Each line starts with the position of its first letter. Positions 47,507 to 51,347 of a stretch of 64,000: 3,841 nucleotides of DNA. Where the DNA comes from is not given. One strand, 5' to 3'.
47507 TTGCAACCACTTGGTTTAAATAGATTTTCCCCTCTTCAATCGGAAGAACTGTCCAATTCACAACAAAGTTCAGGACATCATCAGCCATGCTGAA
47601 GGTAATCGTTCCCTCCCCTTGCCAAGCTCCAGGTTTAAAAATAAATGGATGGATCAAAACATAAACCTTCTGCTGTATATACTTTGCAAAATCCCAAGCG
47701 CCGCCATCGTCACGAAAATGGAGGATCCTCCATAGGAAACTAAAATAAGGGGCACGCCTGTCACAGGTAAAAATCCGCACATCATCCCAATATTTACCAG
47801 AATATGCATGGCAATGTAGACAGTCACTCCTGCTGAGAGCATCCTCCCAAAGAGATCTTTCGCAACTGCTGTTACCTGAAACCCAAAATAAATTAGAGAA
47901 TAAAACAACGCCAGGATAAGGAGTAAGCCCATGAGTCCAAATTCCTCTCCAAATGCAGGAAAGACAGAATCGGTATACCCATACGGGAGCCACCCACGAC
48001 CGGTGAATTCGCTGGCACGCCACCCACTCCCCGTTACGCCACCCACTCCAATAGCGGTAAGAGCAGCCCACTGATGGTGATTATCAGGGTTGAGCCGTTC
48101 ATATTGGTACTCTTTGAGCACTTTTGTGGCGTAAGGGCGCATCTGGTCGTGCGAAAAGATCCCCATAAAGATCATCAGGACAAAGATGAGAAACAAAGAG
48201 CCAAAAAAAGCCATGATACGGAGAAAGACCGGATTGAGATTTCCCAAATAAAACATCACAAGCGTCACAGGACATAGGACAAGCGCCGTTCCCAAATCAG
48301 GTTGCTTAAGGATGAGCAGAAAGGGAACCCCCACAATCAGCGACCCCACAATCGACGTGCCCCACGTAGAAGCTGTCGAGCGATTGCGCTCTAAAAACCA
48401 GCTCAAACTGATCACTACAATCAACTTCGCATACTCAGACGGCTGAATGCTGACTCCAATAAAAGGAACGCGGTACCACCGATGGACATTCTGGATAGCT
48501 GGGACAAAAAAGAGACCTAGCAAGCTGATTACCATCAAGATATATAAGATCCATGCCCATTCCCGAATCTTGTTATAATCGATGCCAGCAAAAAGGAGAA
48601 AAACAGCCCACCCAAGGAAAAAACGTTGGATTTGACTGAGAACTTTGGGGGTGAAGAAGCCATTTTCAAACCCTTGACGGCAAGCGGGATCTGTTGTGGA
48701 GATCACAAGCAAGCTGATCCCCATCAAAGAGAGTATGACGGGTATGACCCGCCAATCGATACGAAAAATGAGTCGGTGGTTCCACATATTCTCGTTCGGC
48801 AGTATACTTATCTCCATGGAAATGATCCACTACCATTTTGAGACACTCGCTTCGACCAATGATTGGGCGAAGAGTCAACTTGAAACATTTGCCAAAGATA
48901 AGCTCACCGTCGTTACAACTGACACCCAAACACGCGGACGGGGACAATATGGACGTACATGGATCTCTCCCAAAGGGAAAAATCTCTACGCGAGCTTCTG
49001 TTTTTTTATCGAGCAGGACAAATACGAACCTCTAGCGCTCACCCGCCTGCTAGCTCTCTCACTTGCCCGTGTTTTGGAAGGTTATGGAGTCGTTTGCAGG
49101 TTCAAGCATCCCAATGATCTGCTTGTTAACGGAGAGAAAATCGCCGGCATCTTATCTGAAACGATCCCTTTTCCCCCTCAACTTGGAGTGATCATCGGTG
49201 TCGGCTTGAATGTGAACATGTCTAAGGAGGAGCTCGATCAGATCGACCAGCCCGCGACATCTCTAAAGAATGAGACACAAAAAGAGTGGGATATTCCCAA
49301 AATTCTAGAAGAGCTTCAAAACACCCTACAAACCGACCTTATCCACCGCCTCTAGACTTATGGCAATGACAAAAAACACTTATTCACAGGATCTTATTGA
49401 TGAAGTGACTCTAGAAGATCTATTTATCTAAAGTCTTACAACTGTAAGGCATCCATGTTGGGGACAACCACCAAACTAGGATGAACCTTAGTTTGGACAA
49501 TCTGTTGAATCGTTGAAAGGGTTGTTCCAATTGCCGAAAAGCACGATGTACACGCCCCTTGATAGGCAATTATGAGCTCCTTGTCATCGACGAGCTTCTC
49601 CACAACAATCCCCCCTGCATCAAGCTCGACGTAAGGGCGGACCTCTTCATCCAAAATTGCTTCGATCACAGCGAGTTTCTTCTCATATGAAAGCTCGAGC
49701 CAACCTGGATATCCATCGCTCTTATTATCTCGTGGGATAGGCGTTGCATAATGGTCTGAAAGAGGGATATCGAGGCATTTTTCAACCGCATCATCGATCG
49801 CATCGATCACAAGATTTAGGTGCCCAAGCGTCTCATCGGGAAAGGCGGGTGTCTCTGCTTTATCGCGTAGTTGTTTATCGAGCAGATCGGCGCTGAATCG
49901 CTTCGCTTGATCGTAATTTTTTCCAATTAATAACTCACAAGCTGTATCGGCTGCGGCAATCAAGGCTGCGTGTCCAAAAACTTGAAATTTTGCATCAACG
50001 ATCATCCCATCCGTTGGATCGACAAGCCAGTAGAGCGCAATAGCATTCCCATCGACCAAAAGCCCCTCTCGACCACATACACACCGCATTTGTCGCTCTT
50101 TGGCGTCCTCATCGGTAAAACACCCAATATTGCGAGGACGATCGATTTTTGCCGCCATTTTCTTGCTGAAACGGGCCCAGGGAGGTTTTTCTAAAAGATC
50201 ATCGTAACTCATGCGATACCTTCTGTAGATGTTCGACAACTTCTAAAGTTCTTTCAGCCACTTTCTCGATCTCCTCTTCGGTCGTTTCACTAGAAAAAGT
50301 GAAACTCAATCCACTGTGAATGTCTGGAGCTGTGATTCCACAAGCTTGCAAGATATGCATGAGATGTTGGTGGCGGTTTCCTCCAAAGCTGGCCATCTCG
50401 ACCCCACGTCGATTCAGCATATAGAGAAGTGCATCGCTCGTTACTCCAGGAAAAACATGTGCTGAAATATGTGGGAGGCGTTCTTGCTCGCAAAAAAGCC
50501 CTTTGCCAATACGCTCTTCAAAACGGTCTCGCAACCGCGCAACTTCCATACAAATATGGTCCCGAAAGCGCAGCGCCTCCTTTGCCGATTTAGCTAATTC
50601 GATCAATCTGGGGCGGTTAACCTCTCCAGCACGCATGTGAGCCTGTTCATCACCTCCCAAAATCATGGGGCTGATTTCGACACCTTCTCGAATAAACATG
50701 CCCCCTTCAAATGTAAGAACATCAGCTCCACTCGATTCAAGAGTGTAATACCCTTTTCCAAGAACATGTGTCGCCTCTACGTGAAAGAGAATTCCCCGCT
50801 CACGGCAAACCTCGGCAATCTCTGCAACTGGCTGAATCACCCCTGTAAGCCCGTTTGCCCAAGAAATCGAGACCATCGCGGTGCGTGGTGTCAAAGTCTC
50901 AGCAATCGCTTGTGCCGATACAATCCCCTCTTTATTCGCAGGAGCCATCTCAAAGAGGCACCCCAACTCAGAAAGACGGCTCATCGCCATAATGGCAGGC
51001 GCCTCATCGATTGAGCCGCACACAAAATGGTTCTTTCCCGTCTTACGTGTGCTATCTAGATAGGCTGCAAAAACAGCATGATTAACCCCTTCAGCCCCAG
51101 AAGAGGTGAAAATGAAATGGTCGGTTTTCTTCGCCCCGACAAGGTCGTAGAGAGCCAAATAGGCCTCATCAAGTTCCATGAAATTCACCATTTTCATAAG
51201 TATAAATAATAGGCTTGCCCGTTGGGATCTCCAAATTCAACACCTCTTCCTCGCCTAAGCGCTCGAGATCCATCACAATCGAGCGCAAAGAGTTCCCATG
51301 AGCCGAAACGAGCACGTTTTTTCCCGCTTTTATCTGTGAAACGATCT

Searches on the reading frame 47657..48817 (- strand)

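Call 48: search_protein_families(library=pfam, proteins=[window:47657-48817:-], max_evalue=0.001)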
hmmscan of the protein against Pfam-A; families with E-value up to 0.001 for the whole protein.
window:47657-48817:- (387 aa): 1 family
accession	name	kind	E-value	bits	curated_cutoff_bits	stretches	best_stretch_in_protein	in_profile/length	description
PF01098.24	FTSW_RODA_SPOVE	-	1.8e-64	218.5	26.4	1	26-381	5-351/356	Cell cycle protein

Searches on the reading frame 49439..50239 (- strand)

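Call 48: search_protein_families(library=pfam, proteins=[window:49439-50239:-], max_evalue=0.001)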
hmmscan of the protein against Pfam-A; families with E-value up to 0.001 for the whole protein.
window:49439-50239:- (267 aa): 2 families
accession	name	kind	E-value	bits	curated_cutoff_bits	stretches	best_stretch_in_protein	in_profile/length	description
PF01592.21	NifU_N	-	7.8e-14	52.3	22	1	25-154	3-119/127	NifU-like N terminal domain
PF01106.22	NifU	-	6.5e-13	49.1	27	1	192-258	1-66/67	NifU-like domain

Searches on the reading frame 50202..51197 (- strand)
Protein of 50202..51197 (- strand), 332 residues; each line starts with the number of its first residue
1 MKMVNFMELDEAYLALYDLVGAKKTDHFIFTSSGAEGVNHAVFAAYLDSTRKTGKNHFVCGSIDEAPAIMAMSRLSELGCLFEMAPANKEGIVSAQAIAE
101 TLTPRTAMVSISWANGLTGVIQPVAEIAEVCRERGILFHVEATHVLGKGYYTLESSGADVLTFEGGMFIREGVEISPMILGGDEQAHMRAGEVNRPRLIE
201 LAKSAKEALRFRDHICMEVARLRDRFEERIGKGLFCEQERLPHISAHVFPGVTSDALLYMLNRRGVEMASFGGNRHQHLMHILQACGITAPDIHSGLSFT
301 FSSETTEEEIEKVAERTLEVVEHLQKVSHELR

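Call 48: search_protein_families(library=pfam, proteins=[window:50202-51197:-], max_evalue=0.001)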
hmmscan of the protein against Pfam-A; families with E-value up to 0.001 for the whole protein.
window:50202-51197:- (332 aa): 1 family
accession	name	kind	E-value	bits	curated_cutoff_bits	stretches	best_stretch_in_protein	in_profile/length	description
PF00266.25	Aminotran_5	-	5.8e-22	78.6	21.5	1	16-164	52-198/371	Aminotransferase class-V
